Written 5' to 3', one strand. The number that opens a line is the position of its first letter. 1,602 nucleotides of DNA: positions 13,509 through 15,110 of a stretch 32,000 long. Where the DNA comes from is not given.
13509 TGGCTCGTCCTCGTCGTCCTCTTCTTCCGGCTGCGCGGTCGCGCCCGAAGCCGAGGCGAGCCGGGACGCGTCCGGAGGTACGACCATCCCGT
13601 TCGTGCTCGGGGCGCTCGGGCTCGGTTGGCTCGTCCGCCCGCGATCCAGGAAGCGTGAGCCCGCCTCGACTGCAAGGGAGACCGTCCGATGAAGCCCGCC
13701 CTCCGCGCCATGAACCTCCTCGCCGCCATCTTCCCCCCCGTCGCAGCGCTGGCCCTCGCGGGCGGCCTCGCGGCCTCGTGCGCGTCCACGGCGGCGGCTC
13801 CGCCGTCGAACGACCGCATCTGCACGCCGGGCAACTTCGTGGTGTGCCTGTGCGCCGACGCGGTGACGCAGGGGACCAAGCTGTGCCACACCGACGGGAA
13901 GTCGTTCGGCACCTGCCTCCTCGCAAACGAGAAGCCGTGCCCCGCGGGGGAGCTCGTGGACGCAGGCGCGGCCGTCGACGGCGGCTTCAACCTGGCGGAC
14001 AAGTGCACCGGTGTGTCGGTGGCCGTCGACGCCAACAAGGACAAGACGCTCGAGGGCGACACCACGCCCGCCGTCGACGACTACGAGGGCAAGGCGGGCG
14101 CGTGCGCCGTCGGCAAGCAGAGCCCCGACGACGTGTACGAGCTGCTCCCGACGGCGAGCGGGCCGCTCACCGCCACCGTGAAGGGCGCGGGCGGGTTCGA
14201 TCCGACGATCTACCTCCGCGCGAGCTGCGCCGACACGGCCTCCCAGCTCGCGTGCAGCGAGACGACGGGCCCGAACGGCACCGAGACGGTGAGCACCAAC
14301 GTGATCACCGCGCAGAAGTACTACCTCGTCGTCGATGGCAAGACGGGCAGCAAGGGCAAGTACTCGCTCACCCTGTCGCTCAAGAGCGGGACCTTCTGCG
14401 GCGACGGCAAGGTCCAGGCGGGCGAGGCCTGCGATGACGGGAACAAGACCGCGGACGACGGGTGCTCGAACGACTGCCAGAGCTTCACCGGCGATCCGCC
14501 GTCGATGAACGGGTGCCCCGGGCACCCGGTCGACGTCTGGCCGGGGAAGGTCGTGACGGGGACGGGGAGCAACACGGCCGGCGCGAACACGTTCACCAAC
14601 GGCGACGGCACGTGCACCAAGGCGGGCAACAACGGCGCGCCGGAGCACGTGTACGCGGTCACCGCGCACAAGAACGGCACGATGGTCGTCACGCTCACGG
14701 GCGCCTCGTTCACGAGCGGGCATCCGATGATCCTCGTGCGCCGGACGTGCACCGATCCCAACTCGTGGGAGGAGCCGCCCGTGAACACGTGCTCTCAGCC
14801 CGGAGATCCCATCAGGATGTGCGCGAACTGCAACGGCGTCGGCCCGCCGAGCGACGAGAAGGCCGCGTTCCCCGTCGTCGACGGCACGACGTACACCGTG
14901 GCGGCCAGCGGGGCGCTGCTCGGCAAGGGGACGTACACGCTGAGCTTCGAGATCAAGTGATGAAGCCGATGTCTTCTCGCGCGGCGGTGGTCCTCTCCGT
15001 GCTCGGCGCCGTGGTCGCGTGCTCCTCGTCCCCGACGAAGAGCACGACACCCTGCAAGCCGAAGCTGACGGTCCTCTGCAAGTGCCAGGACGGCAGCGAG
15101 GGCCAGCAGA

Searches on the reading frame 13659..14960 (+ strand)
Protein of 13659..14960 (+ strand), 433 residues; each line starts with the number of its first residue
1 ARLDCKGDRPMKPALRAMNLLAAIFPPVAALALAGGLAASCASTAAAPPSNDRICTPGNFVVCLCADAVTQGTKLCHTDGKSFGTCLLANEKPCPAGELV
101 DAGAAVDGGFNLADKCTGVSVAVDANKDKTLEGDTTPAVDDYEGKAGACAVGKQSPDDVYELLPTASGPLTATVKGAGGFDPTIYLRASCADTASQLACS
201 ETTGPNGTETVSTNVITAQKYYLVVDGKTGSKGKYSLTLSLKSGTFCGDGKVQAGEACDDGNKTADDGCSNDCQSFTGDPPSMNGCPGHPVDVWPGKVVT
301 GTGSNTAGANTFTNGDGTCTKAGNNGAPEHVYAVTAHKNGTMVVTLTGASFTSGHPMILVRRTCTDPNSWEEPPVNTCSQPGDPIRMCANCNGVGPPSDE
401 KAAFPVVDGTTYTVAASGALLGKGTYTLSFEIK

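Call 20: search_protein_families(library=pfam, proteins=[window:13659-14960:+], max_evalue=0.001)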
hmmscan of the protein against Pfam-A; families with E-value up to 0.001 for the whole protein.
window:13659-14960:+ (433 aa): 1 family
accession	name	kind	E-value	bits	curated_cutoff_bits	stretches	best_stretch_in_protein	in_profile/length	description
PF13948.11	DUF4215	-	4.1e-07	30.6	27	1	244-274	18-47/47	Domain of unknown function (DUF4215)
